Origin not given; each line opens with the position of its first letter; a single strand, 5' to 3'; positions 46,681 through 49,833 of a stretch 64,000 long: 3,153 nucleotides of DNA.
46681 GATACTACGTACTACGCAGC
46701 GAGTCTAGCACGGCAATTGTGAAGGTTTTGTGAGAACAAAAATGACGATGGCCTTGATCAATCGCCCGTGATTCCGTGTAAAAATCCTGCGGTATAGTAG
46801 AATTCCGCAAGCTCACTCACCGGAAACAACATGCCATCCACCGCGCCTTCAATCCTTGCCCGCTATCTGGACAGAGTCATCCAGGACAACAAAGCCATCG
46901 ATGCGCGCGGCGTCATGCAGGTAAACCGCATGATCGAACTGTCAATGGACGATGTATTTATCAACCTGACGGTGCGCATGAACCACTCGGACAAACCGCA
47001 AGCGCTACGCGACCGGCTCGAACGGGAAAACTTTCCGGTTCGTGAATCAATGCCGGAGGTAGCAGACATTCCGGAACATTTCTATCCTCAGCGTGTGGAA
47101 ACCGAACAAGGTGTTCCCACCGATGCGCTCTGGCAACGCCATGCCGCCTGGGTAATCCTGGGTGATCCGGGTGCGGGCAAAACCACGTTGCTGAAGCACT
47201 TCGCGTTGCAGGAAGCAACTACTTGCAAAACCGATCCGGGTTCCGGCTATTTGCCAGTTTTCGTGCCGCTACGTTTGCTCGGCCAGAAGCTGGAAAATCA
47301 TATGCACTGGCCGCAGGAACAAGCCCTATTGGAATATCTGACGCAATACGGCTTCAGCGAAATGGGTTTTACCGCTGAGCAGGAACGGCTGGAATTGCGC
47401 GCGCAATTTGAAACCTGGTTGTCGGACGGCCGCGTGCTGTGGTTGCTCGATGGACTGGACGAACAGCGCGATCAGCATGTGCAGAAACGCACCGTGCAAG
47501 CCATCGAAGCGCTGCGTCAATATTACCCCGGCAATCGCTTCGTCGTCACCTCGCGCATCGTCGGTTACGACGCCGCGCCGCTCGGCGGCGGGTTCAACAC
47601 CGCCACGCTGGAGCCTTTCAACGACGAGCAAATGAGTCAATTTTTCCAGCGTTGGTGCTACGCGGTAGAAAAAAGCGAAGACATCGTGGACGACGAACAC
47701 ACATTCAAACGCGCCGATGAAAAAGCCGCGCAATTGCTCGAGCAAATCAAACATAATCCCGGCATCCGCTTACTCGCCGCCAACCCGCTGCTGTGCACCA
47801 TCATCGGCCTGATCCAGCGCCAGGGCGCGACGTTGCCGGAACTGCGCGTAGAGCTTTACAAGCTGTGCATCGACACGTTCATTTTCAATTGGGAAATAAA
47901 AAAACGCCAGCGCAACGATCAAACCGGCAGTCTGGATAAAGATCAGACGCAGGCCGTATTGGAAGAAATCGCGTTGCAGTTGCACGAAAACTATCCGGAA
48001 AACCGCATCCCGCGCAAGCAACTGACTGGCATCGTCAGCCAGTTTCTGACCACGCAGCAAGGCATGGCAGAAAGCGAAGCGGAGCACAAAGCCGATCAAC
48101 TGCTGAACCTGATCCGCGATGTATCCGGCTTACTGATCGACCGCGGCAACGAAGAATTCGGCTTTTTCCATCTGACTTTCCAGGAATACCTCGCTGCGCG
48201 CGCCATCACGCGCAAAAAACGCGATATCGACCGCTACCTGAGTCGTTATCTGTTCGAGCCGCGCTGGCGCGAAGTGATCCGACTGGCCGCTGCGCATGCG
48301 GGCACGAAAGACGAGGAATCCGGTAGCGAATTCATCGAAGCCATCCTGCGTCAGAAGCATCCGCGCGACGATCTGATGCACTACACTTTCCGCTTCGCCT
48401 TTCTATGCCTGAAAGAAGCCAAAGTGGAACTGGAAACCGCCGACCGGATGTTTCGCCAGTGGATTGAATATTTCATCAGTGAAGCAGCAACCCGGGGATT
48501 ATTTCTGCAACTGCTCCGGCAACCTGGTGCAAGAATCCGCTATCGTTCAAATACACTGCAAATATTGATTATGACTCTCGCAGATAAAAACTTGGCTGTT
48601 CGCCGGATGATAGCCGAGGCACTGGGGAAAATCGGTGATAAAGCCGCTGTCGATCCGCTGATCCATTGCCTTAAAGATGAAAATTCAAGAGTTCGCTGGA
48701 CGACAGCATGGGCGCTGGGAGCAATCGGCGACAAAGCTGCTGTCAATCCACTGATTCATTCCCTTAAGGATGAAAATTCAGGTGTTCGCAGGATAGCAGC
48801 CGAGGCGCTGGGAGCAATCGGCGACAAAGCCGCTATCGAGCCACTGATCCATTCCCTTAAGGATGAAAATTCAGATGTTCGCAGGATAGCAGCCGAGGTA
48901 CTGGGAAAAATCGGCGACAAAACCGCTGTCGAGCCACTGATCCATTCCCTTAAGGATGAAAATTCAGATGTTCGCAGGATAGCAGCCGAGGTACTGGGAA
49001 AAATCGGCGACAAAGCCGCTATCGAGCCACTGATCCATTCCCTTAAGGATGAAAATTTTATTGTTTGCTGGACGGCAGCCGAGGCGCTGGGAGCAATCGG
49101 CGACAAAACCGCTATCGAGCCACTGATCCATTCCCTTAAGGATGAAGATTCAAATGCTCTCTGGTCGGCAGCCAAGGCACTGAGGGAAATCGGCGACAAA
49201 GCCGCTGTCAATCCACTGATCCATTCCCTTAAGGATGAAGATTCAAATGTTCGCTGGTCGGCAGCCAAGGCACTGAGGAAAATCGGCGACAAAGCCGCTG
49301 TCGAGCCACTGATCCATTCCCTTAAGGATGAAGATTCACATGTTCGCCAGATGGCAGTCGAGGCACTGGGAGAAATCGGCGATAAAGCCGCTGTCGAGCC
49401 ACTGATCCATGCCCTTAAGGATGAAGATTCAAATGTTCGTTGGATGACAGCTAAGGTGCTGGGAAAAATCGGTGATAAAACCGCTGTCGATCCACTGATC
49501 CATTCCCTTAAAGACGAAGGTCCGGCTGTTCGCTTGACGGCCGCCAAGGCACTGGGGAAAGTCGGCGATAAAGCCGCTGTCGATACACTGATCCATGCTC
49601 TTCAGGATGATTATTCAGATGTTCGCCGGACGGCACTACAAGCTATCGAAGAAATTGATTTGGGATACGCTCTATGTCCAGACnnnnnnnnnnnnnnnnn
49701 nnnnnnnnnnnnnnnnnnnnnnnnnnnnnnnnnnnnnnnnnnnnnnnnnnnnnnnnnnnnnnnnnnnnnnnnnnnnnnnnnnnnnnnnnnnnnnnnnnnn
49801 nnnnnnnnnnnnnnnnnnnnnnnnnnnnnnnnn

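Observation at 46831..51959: Candidate two/three-gene NLR-like conflict system: effector-less NACHT-HEAT NTPase coupled to a KAP NTPase-pentapeptide fusion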

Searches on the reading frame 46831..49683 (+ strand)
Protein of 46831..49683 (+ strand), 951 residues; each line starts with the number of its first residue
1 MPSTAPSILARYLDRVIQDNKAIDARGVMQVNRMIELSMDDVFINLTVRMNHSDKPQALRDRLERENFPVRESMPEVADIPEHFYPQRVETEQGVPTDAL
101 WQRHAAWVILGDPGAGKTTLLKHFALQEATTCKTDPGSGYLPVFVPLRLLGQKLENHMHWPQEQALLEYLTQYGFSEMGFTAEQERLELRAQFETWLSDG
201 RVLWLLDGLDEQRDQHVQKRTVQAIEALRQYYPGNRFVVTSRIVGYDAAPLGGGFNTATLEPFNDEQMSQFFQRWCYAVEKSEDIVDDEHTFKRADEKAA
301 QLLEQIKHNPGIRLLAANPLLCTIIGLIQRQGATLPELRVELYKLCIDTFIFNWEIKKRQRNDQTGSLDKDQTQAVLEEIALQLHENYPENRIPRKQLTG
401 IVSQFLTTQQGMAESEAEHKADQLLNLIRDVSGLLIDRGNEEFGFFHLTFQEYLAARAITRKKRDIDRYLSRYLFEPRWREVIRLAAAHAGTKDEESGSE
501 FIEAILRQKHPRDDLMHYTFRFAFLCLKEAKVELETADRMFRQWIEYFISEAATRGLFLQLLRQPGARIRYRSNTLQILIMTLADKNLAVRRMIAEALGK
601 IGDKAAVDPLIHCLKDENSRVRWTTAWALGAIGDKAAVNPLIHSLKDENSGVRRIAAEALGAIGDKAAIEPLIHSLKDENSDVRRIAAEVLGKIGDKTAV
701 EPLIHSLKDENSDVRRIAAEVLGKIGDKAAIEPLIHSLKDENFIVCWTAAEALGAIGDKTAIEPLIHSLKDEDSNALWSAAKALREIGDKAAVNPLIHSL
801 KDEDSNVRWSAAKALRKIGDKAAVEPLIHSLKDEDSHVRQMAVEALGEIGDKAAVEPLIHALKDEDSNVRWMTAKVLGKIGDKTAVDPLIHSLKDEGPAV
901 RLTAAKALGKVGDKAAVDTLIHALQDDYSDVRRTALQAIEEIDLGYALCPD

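Call 3: search_protein_families(library=pfam, proteins=[window:46831-49683:+], max_evalue=0.01)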
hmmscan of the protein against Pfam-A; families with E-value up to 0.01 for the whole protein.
window:46831-49683:+ (951 aa): 29 families (the best 25 are shown)
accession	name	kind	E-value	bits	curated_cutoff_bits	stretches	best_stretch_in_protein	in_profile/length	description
PF13646.12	HEAT_2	-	2.8e-124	406.2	27.7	7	855-939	1-87/88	HEAT repeats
PF03130.22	HEAT_PBS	-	4.4e-77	246.1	20.9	10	652-678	1-27/27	PBS lyase HEAT-like repeat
PF02985.28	HEAT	-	4.1e-62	200.6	23.5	6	824-851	2-29/31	HEAT repeat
PF13513.12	HEAT_EZ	-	3.5e-35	120.3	27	1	605-632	28-55/55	HEAT-like repeat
PF12717.13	Cnd1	-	1e-26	94.4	26.4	3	792-852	22-88/162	non-SMC mitotic condensation complex subunit 1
PF00514.29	Arm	-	1.4e-23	82.5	20.6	0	606-630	13-37/41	Armadillo/beta-catenin-like repeat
PF25767.1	ARM_TBCD_2nd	-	3e-22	79.7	29.7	0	792-820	78-106/245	Tubulin-specific chaperone D-like, ARM repeats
PF12755.13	Vac14_Fab1_bd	-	7.7e-21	75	22.1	0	587-629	14-51/97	Vacuolar 14 Fab1-binding region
PF25786.1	HEAT_GCN1_C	-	3.5e-19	69.7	27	1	882-942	25-94/151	GCN1-like, C-terminal HEAT repeats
PF01602.26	Adaptin_N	-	7.4e-13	48.3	37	1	790-864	264-344/524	Adaptin N terminal region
PF14663.11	RasGEF_N_2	-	1e-10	42.4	27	0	823-852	6-35/108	Rapamycin-insensitive companion of mTOR RasGEF_N domain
PF05729.18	NACHT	-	1.4e-09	38.5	26.7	1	108-276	4-164/167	NACHT domain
PF24714.1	TOR1L1_N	-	5.7e-08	32.9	43.3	0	824-915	84-161/281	TORTIFOLIA1 N-terminal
PF21581.3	SCD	-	5.8e-08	33.4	27.5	0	830-852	38-60/75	Stromalin conservative domain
PF10399.14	UCR_Fe-S_N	-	5.2e-07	29.4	24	0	655-676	17-38/41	Ubiquitinol-cytochrome C reductase Fe-S subunit TAT signal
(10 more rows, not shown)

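Call 4: search_protein_families(library=padloc, proteins=[window:46831-49683:+], max_evalue=0.01)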
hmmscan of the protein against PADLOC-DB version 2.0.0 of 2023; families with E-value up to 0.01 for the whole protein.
window:46831-49683:+ (951 aa): 7 families
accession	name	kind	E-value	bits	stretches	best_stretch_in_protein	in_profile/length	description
PDLC02919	HEAT-ARM_XIII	-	6e-44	147.9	4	666-847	1481-1662/1972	-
PDLC01150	HEAT_CxxC_PDDEXK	-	1.5e-22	78.3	4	835-917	6-91/288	HEAT_CxxC_PD-DEXK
PDLC02973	WGR_XIII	-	2.4e-22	77.3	2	598-678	121-202/973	-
PDLC03759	RT_UG21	-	2.5e-07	27.8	0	584-719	325-466/503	DRT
PDLC00304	PtuA1|PtuA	-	9e-05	19.8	1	107-307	41-214/444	AAA ATPase domain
PDLC04140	mad8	-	0.00028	18.5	1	92-130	15-53/314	mads_8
PDLC00269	PtuA1|PtuA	-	0.0058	13.9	0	103-127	30-55/446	AAA ATPase domain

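Call 5: search_protein_families(library=ncbifam, proteins=[window:46831-49683:+], max_evalue=0.01)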
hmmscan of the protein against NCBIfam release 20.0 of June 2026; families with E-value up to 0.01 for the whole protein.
window:46831-49683:+ (951 aa): 12 families
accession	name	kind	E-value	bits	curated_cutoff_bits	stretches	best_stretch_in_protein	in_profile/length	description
NF058502.1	phyc_lyase_CpcE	equivalog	1.2e-60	205.2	330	6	714-772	58-116/260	C-phycocyanin alpha-cysteine-84 phycocyanobilin lyase subunit CpcE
NF045915.1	PhycobilmeDegNblB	equivalog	3.6e-43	147.6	300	6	707-823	76-193/214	phycobilisome degradation protein NblB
NF058515.1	phyc_lyase_CpcF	equivalog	3.3e-40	137.8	220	5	626-725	20-119/200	C-phycocyanin alpha-cysteine-84 phycocyanobilin lyase subunit CpcF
NF010374.0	PRK13800.1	equivalog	2.4e-32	112.1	1196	2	663-940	619-896/898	fumarate reductase/succinate dehydrogenase flavoprotein subunit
NF007244.0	PRK09687.1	equivalog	1.8e-27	96.3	275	4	648-785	141-280/285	putative lyase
TIGR02270.1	TIGR02270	subfamily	2.3e-24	86.2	206.8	2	741-907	129-290/410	TIGR02270 family protein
NF058505.1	phyc_lyase_CpeY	equivalog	8.5e-22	77.3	600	4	773-939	29-202/419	C-phycoerythrin alpha-cysteine-82 phycoerythrobilin lyase CpeY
NF045662.1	DVU0298_fam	equivalog_domain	1.8e-19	70.2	75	0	823-870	146-192/213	DVU0298 family protein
NF058535.1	antiphage_EruA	equivalog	3.2e-12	45.5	1000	1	91-132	11-52/1318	NACHT domain-containing antiphage protein EruA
NF006501.0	PRK08937.3-1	equivalog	1.1e-09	38.6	310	0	749-863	51-172/191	adenylosuccinate lyase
TIGR04105.1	FeFe_hydrog_B1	subfamily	0.00062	18.6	450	0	629-677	202-250/462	monomeric [FeFe] hydrogenase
TIGR00117.1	acnB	equivalog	0.0031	15.4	1287.2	0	743-786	80-123/844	bifunctional aconitate hydratase 2/2-methylisocitrate dehydratase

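Call 70: predict_structure(alignment_id=A5)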
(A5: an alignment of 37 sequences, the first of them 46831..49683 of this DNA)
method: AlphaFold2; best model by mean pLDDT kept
length: 951 residues; sequences in the alignment: 37
mean_pLDDT: 84.2   pTM: 0.74
mean pLDDT of the five models: 84.2, 83.6, 81.8, 81.7, 81.5
residues with pLDDT >= 90: 458; 70-90: 368; 50-70: 72; < 50: 53
segments of 3 or more residues with pLDDT < 50: 1-3, 25-33, 53-90, 788-790
pLDDT, mean of each block of 10 residues (from residue 1): 65 91 56 63 86 44 38 27 31 80 88 82 92 86 91 84 92 88 91 93 92 77 93 92 73 85 88 87 78 87 84 78 77 76 82 78 79 92 87 87 92 91 82 68 80 94 89 92 94 94 95 93 93 96 95 88 85 94 94 95 95 97 97 96 97 97 94 97 96 90 96 95 89 91 87 80 70 64 56 64 72 65 82 88 81 88 94 91 92 95 94 93 93 93 86 57
secondary structure, 60 per line:
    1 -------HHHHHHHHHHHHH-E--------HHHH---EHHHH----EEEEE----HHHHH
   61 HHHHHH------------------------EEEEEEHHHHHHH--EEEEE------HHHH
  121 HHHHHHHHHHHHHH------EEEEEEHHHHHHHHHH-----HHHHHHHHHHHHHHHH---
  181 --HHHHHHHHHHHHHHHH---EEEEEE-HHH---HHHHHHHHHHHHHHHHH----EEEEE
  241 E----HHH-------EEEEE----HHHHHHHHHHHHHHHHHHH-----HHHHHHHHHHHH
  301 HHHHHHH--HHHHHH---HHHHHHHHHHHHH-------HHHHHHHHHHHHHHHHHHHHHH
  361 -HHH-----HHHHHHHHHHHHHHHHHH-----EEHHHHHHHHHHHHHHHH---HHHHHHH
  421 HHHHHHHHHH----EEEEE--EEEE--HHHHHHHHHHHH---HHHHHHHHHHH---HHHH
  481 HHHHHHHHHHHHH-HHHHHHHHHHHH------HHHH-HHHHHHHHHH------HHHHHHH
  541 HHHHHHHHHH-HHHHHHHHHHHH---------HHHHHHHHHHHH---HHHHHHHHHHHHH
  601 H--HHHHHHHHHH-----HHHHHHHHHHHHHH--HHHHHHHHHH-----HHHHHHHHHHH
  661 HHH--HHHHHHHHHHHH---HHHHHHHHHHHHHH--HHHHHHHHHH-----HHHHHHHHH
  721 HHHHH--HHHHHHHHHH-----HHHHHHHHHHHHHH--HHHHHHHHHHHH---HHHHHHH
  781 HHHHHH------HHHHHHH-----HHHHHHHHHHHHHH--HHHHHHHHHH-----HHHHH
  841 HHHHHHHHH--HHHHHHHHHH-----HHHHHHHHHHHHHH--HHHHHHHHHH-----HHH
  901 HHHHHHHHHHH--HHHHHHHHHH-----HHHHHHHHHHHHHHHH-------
elements in order (helices of 4 or more, strands of 3 or more residues): H8-20 H31-34 H39-42 E47-51 H56-66 E91-96 H97-103 E106-110 H117-134 E141-146 H147-156 H162-177 H183-198 E202-207 H215-231 E236-241 E256-260 H265-283 H289-307 H310-315 H319-331 H339-360 H370-387 H395-410 H414-430 E435-439 E442-445 H448-459 H463-473 H477-493 H495-506 H513-516 H518-527 H534-550 H552-563 H573-584 H588-601 H604-613 H619-632 H635-644 H650-663 H666-677 H681-694 H697-706 H712-725 H728-737 H743-756 H759-770 H774-786 H793-799 H805-818 H821-830 H836-849 H852-861 H867-880 H883-892 H898-911 H914-923 H929-944

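Call 77: fold_search(model_id=the predicted structure, library=pdb)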
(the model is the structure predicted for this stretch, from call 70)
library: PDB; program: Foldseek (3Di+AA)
matches with E <= 10: 1355; with E <= 0.001: 538
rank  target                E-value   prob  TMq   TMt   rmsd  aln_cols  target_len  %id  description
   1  6fsq                  1.4e-17  1.00  0.21  0.44  13.8       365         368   51  Structure of A3_bGFPD, an artificial bi-domain protein based on two different alphaRep domains : A3 and a GFP binding do (released 2018-08-08)
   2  6bzx_A                2.3e-15  1.00  0.17  0.56  12.1       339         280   46  Structure of the artificial complex alpha-Rep/Octarellin V.1 crystallized by counter diffusion in a capillary (released 2019-01-09)
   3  4zv6_A                2.0e-14  1.00  0.21  0.57   8.3       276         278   56  Crystal structure of the artificial alpharep-7 octarellinV.1 complex (released 2016-05-25)
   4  4xl5_C                1.7e-12  1.00  0.17  0.52   9.1       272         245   48  X-ray structure of bGFP-A / EGFP complex (released 2015-08-19)
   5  7p0h_A                1.5e-11  1.00  0.19  0.41   4.8       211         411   54  Crystal structure of Helicobacter pylori ComF fused to an artificial alphaREP crystallization helper(named B2) (released 2022-04-06)
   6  7q1f_C                1.7e-11  1.00  0.21  0.83   3.3       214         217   53  CPAP:TUBULIN:IE5 ALPHAREP COMPLEX (released 2022-04-20)
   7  7q1f_T                2.7e-11  1.00  0.21  0.82   3.5       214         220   53  CPAP:TUBULIN:IE5 ALPHAREP COMPLEX (released 2022-04-20)
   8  7z0g_C                5.1e-11  1.00  0.21  0.82   3.5       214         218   53  CPAP:TUBULIN:IE5 ALPHAREP COMPLEX P1 SPACE GROUP (released 2022-04-13)
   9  7z0g_T                5.3e-11  1.00  0.21  0.81   3.5       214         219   53  CPAP:TUBULIN:IE5 ALPHAREP COMPLEX P1 SPACE GROUP (released 2022-04-13)
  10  6gwc_C                1.0e-10  1.00  0.21  0.83   3.4       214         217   53  Tubulin:iE5 alphaRep complex (released 2019-01-30)
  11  9mf5_A                2.5e-10  1.00  0.23  0.35  17.8       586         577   17  CryoEM structure of the Protein Phosphatase 2A (Abeta-B56gamma-Calpha) holoenzyme complex (released 2025-07-09)
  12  8uwb_D                6.1e-10  1.00  0.23  0.35  18.5       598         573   16  Crystal structure of PP2A PPP2R1A-PPP2CA-PPP2R5E phosphatase. (released 2024-04-17)
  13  4rv1_C                1.0e-09  1.00  0.15  0.31  16.8       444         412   25  Crystal Structure of Engineered Protein. Northeast Structural Genomics Consortium (NESG) Target OR497. (released 2014-12-10)
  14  4rv1_A                1.2e-09  1.00  0.17  0.35  17.6       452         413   24  Crystal Structure of Engineered Protein. Northeast Structural Genomics Consortium (NESG) Target OR497. (released 2014-12-10)
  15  6ef4                  1.5e-09  1.00  0.26  0.41  16.8       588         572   15  Crystal structure of mouse PP2A Aalpha P179R mutant (released 2019-06-26)
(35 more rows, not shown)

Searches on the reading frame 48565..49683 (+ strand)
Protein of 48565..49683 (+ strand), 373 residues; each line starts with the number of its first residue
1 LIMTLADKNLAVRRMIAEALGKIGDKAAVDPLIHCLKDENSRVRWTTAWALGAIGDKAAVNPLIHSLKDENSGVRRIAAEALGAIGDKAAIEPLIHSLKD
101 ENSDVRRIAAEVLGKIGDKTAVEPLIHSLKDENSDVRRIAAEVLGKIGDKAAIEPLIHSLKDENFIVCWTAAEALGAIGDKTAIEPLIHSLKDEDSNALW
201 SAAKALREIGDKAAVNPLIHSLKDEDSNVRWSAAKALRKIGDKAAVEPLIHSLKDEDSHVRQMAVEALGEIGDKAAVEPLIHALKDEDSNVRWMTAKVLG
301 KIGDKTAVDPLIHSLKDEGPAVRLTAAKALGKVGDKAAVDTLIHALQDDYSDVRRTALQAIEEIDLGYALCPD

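Call 68: search_solved_structures(query=window:48565-49683:+, max_evalue=1e-10)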
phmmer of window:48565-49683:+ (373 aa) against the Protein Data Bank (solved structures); distinct sequences matched with E-value up to 1e-10: 24.
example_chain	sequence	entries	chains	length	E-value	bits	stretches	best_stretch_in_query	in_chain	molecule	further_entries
9sah_A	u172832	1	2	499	8.9e-124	416.6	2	91-363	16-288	E4-NB2 synthetic fusion protein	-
4zv6_A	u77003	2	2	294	1.8e-96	326.8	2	150-315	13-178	AlphaRep-7 | alpha-Rep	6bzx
6fsq_A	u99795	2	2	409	4.4e-94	318.9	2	141-337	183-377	alphaRep A3_bGFPD | A3_bGFPD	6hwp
6ft5_A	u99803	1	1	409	8.5e-91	308.1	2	114-274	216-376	alphaRep A3_A3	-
4xl5_C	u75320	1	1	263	9.3e-69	235.6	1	89-315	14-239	bGFP-A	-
7p0h_A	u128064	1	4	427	1.7e-59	205.2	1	118-316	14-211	Helicobacter pylori ComF fused to an artificial alphaREP crystallization helper (named B2)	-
6gwc_C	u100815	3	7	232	7.3e-59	203.1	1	152-337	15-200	iE5 ALPHAREP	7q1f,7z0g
9rhz_A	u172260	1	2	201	8.4e-48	166.7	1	119-275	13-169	ALPHAREP bE5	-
8aw4_A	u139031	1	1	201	1.2e-47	166.2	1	183-336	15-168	ALPHAREP bB-E3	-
6gx7_E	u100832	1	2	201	2.9e-46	161.6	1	184-336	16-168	iiiA5 ALPHAREP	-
3ltj_A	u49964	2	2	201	1.5e-45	159.3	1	120-274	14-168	AlphaRep-4 | bA3-2: binder of A3 protein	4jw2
3ltm_A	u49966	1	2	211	2.1e-45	158.8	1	118-274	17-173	Alpha-Rep4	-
6veh_A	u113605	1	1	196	1.3e-40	143.1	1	132-305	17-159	HEAT repeat domain-containing protein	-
4xvp_D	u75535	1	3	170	3.1e-38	135.2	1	213-338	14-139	BGFP-C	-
5dcq_A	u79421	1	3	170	7.5e-38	134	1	29-150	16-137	artificial repeat proteins (alphaREP3)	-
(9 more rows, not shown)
